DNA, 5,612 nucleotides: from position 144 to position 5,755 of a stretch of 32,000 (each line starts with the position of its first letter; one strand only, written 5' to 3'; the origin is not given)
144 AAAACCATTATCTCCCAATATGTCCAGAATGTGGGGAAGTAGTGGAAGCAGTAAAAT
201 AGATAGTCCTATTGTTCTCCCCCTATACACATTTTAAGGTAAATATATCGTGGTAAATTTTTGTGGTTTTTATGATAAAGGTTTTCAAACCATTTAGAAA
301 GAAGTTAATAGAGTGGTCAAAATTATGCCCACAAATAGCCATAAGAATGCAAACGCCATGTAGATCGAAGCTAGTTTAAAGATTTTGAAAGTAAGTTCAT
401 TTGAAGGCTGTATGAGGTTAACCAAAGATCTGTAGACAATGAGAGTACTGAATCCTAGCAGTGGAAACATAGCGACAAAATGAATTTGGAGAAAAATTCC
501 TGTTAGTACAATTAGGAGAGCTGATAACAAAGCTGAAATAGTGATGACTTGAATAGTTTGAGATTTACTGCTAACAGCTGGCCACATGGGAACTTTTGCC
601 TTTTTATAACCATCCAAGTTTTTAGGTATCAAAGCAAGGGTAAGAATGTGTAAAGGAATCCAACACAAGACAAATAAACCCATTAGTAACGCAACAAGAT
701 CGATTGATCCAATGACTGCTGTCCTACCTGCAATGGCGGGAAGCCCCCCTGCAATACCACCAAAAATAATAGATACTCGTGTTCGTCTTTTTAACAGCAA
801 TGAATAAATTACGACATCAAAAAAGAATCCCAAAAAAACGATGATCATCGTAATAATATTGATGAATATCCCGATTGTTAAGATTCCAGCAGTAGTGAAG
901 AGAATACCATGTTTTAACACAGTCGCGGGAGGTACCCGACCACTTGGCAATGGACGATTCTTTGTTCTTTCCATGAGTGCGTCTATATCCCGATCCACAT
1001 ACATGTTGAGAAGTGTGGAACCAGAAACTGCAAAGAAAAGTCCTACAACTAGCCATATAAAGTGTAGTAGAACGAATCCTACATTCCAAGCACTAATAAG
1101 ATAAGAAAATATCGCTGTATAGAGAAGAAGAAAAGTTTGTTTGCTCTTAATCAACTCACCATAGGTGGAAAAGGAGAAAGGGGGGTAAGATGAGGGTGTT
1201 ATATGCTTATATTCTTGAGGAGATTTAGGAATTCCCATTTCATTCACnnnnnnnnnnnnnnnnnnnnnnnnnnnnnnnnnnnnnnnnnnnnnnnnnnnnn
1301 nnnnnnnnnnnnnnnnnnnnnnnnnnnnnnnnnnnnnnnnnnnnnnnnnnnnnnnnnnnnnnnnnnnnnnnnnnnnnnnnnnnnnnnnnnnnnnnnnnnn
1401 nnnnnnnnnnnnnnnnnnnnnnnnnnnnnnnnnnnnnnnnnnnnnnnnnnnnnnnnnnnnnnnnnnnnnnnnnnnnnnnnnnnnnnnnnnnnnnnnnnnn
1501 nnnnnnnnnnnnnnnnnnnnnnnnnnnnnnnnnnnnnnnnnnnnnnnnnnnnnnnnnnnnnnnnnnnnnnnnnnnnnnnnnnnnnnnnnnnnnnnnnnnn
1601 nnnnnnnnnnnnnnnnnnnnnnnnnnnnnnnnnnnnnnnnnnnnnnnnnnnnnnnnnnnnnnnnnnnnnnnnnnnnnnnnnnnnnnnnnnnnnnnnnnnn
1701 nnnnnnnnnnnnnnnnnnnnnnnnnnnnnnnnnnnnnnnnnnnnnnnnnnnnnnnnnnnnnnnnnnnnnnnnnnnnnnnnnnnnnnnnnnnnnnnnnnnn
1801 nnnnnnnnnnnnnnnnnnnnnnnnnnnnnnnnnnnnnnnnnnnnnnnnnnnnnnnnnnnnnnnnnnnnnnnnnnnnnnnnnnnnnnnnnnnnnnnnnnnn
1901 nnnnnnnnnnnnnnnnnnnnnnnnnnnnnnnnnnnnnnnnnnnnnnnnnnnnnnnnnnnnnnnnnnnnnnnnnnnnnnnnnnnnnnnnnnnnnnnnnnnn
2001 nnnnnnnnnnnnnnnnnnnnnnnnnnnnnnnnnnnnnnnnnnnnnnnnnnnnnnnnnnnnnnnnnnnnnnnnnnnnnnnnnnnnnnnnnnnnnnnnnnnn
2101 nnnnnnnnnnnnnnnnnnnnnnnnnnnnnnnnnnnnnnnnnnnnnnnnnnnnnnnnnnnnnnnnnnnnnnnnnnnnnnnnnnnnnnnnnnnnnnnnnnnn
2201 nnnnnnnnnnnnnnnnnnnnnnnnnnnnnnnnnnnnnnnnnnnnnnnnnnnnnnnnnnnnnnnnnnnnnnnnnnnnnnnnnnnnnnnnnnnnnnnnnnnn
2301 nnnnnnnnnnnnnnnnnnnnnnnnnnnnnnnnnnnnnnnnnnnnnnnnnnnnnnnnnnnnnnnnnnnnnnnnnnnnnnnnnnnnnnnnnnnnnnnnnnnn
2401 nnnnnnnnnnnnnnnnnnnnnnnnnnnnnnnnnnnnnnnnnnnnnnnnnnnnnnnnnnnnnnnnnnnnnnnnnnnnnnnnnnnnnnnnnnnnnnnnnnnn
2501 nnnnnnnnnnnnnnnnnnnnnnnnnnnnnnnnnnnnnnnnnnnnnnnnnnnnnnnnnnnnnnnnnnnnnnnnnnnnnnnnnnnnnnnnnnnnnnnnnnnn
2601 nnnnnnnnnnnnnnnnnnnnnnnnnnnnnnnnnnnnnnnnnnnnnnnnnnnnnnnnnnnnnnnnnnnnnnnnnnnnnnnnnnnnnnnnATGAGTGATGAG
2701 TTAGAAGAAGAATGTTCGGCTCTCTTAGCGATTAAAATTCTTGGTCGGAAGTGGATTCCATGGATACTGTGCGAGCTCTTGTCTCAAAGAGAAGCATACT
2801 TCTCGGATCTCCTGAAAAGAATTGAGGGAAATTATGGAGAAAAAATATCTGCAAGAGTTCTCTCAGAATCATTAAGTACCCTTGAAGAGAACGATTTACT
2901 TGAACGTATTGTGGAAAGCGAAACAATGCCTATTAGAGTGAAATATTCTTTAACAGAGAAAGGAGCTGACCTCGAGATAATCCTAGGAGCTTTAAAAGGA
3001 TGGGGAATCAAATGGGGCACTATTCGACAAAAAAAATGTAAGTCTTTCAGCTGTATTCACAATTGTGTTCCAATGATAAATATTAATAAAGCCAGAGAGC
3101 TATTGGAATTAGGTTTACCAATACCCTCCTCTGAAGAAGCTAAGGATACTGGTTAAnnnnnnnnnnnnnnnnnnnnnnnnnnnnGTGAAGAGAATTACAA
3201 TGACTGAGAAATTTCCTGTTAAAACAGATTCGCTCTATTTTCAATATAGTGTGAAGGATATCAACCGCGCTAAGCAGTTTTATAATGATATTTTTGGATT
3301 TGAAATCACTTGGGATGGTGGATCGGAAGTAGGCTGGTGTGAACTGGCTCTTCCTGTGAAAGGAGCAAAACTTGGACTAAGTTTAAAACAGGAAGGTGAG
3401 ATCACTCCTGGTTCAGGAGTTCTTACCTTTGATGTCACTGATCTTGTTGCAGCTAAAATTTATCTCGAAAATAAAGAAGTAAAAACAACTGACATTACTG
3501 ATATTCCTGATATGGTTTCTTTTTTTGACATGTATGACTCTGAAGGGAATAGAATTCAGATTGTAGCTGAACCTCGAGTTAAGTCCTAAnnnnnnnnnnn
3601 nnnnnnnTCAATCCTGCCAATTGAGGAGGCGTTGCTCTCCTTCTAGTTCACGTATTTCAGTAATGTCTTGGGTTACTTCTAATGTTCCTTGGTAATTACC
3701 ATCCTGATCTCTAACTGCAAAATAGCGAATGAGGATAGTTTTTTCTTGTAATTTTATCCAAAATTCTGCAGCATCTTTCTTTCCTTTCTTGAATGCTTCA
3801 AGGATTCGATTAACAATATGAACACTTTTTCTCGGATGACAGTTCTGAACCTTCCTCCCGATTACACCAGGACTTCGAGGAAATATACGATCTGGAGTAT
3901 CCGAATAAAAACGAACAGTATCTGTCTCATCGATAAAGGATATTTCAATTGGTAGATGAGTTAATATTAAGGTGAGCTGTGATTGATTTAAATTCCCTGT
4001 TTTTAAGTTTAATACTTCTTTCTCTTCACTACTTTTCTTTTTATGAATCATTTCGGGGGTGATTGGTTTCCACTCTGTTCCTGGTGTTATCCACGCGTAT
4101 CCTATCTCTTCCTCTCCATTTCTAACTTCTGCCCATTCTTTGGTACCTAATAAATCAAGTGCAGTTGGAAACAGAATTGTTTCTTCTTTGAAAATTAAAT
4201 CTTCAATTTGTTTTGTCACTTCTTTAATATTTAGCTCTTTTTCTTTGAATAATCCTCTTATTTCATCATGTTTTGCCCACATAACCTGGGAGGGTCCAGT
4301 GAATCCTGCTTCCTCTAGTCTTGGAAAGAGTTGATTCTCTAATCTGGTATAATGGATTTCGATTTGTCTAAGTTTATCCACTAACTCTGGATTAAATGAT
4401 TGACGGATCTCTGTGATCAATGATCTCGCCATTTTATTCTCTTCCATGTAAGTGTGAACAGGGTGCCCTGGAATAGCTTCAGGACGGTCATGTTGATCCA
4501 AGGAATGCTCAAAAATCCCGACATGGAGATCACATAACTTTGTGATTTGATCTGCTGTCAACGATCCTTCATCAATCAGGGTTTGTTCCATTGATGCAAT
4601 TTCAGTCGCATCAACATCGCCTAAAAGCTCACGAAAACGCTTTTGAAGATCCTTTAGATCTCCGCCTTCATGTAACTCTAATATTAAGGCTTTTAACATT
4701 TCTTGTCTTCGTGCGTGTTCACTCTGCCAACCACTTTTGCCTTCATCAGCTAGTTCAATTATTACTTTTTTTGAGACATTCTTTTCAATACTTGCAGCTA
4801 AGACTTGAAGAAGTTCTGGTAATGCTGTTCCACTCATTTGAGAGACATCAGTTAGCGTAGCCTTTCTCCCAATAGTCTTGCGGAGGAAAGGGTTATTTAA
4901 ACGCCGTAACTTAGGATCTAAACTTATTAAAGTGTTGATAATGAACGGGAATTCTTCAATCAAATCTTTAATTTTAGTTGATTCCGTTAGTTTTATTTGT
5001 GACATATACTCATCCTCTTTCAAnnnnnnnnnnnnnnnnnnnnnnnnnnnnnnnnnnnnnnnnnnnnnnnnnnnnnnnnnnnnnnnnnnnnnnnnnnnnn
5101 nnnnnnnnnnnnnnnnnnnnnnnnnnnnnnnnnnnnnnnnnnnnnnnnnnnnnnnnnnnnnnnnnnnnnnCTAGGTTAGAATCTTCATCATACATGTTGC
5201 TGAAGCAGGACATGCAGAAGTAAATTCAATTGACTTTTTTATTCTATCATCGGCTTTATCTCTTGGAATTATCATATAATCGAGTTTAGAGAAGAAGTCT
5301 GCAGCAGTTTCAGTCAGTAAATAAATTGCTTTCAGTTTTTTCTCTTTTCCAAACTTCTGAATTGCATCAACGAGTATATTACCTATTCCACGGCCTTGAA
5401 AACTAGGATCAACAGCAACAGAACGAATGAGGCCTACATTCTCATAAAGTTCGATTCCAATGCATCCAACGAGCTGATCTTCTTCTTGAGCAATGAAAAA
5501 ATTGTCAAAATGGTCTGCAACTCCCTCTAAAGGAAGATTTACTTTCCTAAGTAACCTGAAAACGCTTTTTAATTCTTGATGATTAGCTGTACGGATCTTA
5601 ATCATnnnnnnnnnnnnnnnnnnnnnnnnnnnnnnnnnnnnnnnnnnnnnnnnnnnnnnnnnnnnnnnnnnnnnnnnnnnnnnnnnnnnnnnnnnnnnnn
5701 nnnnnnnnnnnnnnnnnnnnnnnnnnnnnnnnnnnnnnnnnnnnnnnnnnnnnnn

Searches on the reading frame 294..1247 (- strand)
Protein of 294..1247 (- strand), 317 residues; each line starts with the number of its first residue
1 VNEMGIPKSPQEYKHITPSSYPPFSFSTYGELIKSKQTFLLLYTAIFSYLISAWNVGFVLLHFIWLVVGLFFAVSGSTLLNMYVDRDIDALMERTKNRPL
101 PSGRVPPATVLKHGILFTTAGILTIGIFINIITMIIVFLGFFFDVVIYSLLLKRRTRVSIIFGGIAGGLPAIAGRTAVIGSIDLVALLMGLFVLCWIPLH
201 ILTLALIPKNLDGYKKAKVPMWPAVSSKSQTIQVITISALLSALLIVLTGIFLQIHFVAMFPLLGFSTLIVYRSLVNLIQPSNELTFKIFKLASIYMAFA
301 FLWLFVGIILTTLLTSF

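Call 24: search_protein_families(library=pfam, proteins=[window:294-1247:-], max_evalue=0.001)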
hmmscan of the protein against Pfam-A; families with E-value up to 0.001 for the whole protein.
window:294-1247:- (317 aa): 1 family
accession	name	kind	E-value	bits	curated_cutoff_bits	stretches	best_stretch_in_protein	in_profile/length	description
PF01040.23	UbiA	-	5.1e-43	147.6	34.2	1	42-294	2-249/250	UbiA prenyltransferase family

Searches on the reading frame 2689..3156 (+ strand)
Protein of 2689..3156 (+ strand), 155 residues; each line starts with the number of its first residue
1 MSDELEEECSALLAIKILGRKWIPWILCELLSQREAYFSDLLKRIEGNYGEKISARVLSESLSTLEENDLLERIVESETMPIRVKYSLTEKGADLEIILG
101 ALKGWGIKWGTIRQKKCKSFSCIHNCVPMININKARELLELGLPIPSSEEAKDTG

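Call 24: search_protein_families(library=pfam, proteins=[window:2689-3156:+], max_evalue=0.001)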
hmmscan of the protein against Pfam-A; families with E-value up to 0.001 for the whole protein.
window:2689-3156:+ (155 aa): 2 families
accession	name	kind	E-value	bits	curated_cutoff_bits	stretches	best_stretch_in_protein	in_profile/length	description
PF01638.23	HxlR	-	1.9e-16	60.1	20.8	1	17-110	1-87/91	HxlR-like helix-turn-helix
PF03551.20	PadR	-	0.00019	21.8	27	1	29-93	3-70/75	Transcriptional regulator PadR-like family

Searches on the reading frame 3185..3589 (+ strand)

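Call 24: search_protein_families(library=pfam, proteins=[window:3185-3589:+], max_evalue=0.001)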
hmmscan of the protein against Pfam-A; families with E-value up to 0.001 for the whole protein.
window:3185-3589:+ (134 aa): 4 families
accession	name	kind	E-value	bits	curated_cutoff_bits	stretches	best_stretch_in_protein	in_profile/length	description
PF00903.31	Glyoxalase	-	3.3e-08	34.4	20.6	1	19-126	5-121/121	Glyoxalase/Bleomycin resistance protein/Dioxygenase superfamily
PF19581.5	Glyoxalase_7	-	1.6e-05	25.4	23.6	1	23-126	22-126/133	Glyoxalase superfamily protein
PF22677.2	Ble-like_N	-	2.1e-05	24.6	24.5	1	19-41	5-27/41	Bleomycin resistance protein-like N-terminal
PF12681.13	Glyoxalase_2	-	0.00042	20.7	30.1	1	22-51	7-36/118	Glyoxalase-like domain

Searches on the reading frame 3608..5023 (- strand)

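Call 24: search_protein_families(library=pfam, proteins=[window:3608-5023:-], max_evalue=0.001)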
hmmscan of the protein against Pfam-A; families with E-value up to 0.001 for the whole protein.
window:3608-5023:- (471 aa): 5 families
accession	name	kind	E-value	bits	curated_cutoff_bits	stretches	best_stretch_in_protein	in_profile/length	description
PF13596.12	PAS_10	-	1.2e-30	106.7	22.1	1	350-455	1-106/106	PAS domain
PF04282.18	DUF438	-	2.3e-21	75.9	25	1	110-176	1-66/67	Family of unknown function (DUF438)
PF08984.16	DUF1858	-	3.3e-10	40.3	32.2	1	13-71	2-58/59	Domain of unknown function (DUF1858)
PF01814.28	Hemerythrin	-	1.4e-09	38.9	25.3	1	187-287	1-126/127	Hemerythrin HHE cation binding domain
PF08448.16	PAS_4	-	0.00039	21.1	23.1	0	356-458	3-109/110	PAS fold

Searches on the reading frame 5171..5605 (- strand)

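Call 24: search_protein_families(library=pfam, proteins=[window:5171-5605:-], max_evalue=0.001)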
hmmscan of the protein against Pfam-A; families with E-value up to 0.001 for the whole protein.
window:5171-5605:- (144 aa): 5 families
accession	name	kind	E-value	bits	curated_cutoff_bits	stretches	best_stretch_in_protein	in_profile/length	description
PF00583.31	Acetyltransf_1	-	1.1e-14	55.2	20.7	1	30-104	29-110/116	Acetyltransferase (GNAT) family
PF13508.13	Acetyltransf_7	-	1.3e-14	54.8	27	1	34-110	3-82/84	Acetyltransferase (GNAT) domain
PF13673.13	Acetyltransf_10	-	2.1e-08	34.6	23.6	1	35-110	32-107/128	Acetyltransferase (GNAT) domain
PF14542.12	Acetyltransf_CG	-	4.2e-05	24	30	1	36-94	2-61/80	GCN5-related N-acetyl-transferase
PF08445.16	FR47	-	0.00048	20.5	22.1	1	54-111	18-78/86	FR47-like protein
